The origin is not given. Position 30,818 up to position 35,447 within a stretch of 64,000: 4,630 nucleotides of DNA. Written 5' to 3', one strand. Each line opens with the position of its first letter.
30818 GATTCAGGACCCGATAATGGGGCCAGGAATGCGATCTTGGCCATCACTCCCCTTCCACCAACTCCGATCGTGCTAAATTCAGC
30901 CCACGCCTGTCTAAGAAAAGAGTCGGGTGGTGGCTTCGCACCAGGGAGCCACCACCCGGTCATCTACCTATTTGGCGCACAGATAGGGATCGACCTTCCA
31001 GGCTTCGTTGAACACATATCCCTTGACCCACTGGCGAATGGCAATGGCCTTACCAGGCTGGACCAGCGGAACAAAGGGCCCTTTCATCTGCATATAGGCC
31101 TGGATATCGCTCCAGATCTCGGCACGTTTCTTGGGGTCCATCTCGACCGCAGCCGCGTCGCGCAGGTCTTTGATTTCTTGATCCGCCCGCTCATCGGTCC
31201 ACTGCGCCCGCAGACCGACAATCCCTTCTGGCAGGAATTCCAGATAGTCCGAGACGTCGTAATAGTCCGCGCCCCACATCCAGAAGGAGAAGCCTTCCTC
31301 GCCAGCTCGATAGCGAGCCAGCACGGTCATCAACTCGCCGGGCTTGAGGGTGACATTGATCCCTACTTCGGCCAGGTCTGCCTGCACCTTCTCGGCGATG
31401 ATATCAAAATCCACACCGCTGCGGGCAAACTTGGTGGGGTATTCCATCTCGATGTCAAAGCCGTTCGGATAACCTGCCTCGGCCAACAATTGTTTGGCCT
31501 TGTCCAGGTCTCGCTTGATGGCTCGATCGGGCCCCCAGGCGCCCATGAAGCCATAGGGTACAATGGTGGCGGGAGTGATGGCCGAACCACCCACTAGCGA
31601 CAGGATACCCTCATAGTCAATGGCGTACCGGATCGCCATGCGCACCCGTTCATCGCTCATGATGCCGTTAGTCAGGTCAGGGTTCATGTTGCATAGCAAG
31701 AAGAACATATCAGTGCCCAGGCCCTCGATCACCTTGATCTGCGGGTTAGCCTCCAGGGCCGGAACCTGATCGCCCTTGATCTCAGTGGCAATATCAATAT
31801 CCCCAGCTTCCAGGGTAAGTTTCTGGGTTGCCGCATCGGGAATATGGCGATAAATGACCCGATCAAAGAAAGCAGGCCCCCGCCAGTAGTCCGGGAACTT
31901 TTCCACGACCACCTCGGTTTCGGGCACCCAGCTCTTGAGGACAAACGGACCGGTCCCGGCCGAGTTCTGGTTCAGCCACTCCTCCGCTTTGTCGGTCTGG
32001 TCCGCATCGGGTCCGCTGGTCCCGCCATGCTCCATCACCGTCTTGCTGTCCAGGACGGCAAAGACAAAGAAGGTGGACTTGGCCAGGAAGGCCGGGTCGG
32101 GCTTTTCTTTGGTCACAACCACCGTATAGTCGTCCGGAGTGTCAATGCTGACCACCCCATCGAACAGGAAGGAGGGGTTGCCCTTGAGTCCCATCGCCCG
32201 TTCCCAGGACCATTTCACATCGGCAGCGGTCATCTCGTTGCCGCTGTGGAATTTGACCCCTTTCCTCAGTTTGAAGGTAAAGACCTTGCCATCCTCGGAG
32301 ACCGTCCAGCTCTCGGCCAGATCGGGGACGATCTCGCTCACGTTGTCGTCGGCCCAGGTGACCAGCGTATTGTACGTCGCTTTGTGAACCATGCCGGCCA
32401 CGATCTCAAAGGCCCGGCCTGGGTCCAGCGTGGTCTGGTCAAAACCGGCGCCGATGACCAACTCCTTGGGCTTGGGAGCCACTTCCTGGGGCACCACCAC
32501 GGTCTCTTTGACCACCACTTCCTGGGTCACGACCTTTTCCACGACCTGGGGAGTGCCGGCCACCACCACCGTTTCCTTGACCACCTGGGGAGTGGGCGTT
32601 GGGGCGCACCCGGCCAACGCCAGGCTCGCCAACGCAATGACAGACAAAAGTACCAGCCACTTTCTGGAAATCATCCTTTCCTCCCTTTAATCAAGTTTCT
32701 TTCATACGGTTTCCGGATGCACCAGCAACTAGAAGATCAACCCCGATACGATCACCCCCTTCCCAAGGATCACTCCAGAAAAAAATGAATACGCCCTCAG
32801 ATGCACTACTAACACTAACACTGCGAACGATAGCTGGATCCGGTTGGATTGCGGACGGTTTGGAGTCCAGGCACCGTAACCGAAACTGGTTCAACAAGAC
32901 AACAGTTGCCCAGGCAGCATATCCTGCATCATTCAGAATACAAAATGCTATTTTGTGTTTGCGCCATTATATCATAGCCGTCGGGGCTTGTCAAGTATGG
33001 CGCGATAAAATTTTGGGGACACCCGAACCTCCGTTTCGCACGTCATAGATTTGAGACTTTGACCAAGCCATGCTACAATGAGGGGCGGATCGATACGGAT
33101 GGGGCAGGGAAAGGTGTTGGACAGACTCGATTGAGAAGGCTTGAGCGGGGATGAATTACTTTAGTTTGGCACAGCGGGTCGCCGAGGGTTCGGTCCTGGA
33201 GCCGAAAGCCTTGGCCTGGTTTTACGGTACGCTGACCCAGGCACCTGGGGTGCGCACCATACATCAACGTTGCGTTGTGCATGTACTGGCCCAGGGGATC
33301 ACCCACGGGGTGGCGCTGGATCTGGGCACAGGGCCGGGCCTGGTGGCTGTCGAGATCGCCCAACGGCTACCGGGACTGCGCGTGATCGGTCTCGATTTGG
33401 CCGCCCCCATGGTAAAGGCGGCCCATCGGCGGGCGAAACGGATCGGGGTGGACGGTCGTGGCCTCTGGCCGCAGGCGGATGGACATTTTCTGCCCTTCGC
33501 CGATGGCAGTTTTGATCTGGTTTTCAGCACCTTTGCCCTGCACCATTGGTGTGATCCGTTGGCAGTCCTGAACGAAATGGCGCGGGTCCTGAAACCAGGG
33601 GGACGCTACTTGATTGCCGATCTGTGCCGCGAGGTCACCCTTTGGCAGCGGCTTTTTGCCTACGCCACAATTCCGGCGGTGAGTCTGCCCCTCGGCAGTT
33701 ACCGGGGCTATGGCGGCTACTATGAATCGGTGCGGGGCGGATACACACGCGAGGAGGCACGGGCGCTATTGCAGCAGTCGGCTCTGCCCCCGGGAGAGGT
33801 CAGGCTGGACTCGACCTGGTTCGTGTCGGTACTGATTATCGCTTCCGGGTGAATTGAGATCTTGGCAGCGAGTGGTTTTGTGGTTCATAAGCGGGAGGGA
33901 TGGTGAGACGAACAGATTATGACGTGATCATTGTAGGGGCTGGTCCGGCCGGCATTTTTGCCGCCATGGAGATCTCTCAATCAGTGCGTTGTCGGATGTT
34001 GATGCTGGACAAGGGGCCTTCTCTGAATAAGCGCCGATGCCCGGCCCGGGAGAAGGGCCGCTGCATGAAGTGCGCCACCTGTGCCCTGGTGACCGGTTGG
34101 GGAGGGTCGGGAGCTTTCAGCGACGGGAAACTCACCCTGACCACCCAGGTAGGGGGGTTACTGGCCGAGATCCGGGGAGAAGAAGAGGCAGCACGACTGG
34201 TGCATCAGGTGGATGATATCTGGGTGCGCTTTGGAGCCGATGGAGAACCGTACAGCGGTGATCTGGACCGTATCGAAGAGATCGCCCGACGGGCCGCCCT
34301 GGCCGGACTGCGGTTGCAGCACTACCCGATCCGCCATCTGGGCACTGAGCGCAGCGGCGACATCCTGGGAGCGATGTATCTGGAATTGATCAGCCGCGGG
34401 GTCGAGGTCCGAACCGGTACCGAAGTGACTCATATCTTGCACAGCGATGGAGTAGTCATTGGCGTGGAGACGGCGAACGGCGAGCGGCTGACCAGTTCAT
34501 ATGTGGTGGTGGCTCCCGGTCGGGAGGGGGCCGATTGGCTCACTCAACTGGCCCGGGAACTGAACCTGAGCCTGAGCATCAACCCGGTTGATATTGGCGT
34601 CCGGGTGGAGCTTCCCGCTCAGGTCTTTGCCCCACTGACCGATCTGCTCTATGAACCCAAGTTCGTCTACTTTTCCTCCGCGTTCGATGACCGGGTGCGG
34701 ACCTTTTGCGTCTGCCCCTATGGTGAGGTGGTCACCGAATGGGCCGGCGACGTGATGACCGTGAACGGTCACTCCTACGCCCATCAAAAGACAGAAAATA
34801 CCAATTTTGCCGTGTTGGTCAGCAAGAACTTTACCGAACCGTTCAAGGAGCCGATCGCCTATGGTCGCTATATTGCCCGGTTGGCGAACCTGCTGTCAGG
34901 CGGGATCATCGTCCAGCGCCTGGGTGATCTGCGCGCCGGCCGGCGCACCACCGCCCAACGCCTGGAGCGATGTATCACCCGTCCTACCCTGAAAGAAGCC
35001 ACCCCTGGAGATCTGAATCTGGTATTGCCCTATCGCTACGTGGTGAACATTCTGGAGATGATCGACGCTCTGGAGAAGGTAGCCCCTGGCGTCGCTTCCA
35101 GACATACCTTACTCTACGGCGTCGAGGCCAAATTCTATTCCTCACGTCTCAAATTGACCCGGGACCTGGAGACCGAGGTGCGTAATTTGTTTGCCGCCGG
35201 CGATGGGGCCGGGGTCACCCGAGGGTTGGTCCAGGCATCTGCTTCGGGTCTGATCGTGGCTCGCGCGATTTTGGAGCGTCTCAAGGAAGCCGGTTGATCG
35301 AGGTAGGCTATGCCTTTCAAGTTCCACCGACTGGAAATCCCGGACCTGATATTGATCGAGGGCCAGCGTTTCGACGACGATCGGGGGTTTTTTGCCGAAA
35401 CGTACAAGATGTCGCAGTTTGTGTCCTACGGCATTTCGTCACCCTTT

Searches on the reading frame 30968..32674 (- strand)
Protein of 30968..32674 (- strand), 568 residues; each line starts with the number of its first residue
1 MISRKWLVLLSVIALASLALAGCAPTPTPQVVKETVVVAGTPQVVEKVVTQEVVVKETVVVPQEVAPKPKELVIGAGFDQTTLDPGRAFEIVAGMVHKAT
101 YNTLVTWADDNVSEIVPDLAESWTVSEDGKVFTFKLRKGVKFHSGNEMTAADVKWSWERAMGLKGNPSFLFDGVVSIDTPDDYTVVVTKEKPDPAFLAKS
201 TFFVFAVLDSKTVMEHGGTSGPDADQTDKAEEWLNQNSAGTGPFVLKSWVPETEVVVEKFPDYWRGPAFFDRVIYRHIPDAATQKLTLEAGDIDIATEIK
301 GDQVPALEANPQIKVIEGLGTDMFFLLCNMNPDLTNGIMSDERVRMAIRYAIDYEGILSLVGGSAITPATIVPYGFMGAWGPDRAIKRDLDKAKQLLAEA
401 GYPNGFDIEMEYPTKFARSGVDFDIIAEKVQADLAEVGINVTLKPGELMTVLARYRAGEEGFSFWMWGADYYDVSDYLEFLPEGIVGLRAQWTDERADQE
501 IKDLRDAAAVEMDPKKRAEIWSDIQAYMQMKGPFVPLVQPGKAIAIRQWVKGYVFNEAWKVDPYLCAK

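Call 88: search_protein_families(library=pfam, proteins=[window:30968-32674:-], max_evalue=0.00001)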
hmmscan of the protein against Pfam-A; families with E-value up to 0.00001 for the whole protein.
window:30968-32674:- (568 aa): 1 family
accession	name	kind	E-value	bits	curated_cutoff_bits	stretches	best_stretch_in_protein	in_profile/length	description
PF00496.27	SBP_bac_5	-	8.1e-98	328.4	32.4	1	114-480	1-359/368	Bacterial extracellular solute-binding proteins, family 5 Middle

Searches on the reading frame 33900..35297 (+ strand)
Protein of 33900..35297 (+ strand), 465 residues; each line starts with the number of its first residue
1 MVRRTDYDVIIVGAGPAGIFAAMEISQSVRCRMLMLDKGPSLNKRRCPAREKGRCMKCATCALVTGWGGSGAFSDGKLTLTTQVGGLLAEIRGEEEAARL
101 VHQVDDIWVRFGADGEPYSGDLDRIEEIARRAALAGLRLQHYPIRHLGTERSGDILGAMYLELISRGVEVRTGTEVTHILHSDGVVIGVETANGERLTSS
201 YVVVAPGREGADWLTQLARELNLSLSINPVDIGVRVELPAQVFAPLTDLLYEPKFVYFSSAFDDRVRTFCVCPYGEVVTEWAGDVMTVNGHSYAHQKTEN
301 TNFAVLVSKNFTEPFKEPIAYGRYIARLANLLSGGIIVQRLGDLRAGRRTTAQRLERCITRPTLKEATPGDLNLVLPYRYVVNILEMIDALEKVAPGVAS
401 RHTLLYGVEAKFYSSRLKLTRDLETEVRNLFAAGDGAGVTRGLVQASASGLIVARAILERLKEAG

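Call 88: search_protein_families(library=pfam, proteins=[window:33900-35297:+], max_evalue=0.00001)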
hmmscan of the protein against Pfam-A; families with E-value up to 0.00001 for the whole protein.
window:33900-35297:+ (465 aa): 9 families
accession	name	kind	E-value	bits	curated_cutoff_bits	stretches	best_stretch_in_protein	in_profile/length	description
PF07992.20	Pyr_redox_2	-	1.2e-12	48.3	26.1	0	162-217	192-247/291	Pyridine nucleotide-disulphide oxidoreductase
PF21688.3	FAD-depend_C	-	6.3e-12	46.6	27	1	264-411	44-196/197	FAD-dependent protein, C-terminal domain-like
PF01134.28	GIDA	-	1.5e-11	44.4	22.1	0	369-463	301-389/391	Glucose inhibited division protein A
PF01266.30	DAO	-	8.5e-11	42.4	27.9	1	93-221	95-217/353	FAD dependent oxidoreductase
PF03486.20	HI0933_like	-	9.9e-11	42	50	0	8-45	2-38/244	HI0933-like protein Rossmann domain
PF00890.30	FAD_binding_2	-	4.2e-08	33.2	20.4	0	8-41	1-33/414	FAD binding domain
PF01494.25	FAD_binding_3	-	3.4e-06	27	22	0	6-34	1-30/349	FAD binding domain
PF05834.18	Lycopene_cycl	-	4e-06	26.6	23.4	0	8-42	1-36/380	Lycopene cyclase protein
PF13738.12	Pyr_redox_3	-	9.5e-06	25.5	30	0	10-40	1-31/305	Pyridine nucleotide-disulphide oxidoreductase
